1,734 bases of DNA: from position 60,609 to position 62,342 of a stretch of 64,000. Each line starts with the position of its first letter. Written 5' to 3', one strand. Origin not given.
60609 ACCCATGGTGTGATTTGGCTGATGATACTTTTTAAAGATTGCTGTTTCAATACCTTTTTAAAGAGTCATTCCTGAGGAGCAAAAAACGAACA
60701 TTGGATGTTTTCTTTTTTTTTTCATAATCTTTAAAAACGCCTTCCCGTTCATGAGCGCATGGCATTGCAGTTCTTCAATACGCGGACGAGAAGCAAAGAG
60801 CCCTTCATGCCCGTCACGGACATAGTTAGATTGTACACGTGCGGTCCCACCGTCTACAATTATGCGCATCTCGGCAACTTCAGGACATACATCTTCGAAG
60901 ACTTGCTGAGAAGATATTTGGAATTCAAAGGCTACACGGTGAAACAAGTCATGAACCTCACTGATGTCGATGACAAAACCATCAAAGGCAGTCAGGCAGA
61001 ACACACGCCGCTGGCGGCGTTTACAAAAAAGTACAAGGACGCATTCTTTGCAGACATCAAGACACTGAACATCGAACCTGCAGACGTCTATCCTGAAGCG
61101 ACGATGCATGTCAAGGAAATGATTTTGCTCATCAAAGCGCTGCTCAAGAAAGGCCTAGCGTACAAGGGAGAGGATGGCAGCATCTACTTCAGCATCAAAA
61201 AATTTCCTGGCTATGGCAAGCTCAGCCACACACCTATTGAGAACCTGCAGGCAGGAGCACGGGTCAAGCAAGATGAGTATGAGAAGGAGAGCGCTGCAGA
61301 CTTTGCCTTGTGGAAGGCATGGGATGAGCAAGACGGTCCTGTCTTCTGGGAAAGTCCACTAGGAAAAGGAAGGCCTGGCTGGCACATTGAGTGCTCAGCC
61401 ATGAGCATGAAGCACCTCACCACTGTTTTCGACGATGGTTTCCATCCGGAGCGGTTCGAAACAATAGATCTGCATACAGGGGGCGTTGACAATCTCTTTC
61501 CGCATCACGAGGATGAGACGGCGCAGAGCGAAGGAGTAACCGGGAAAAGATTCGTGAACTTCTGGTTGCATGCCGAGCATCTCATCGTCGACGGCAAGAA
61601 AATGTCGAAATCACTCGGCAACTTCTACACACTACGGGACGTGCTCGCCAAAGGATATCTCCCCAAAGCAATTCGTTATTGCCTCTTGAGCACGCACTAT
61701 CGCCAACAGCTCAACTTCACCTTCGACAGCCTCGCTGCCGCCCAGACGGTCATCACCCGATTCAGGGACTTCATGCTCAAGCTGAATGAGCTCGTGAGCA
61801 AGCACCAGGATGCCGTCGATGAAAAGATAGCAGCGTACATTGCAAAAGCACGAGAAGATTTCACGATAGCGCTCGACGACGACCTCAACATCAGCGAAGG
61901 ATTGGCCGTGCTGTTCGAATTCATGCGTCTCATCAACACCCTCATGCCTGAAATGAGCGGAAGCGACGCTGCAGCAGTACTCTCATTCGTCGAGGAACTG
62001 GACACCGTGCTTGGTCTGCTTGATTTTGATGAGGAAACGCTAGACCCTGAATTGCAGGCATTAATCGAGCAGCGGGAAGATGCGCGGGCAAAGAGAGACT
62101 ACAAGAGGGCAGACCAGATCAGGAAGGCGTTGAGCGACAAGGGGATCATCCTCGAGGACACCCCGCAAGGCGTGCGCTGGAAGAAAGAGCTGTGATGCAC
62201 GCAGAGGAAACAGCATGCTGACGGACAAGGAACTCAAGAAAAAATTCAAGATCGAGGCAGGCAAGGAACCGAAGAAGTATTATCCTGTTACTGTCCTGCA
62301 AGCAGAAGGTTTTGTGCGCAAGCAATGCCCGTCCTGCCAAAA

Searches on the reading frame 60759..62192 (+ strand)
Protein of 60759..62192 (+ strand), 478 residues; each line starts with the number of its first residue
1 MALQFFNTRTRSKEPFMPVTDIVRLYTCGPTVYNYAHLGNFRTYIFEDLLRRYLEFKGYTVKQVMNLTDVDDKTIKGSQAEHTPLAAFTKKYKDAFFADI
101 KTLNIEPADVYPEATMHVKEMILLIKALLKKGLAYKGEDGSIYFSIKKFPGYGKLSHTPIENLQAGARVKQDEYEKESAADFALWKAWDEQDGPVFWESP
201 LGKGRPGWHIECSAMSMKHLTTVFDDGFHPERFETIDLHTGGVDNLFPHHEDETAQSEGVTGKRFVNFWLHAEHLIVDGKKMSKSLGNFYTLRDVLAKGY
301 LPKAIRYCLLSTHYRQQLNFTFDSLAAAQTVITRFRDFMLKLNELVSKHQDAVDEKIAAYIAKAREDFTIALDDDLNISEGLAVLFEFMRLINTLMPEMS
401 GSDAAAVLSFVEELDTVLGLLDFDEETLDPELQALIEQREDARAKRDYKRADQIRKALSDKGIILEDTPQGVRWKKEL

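Call 26: find_encoding_contigs(protein=window:60759-62192:+, flank=10000, max_places=3)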
Protein window:60759-62192:+ (478 aa): no gene with exactly this product is on record in the collection.

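Call 40: search_protein_families(library=pfam, proteins=[window:60759-62192:+], max_evalue=0.001)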
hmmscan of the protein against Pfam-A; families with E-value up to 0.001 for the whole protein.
window:60759-62192:+ (478 aa): 6 families
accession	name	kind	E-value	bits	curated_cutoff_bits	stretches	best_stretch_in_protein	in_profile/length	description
PF01406.26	tRNA-synt_1e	-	1.5e-105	353.4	27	1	22-329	9-300/301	tRNA synthetases class I (C) catalytic domain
PF09334.17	tRNA-synt_1g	-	9e-10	38.3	20.1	1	271-325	317-371/391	tRNA synthetases class I (M)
PF09190.17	DALR_2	-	1.8e-09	38.4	22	1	368-421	2-56/57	DALR domain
PF23493.1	CysS_C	-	1.3e-07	32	23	1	428-474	4-50/51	Cysteinyl-tRNA ligase anticodon binding domain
PF00133.28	tRNA-synt_1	-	2.1e-06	27.2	22.7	1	238-320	331-413/414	tRNA synthetases class I (I, L, M and V)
PF01921.24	tRNA-synt_1f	-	3.7e-06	26.5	27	0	278-340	279-340/360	tRNA synthetases class I (K)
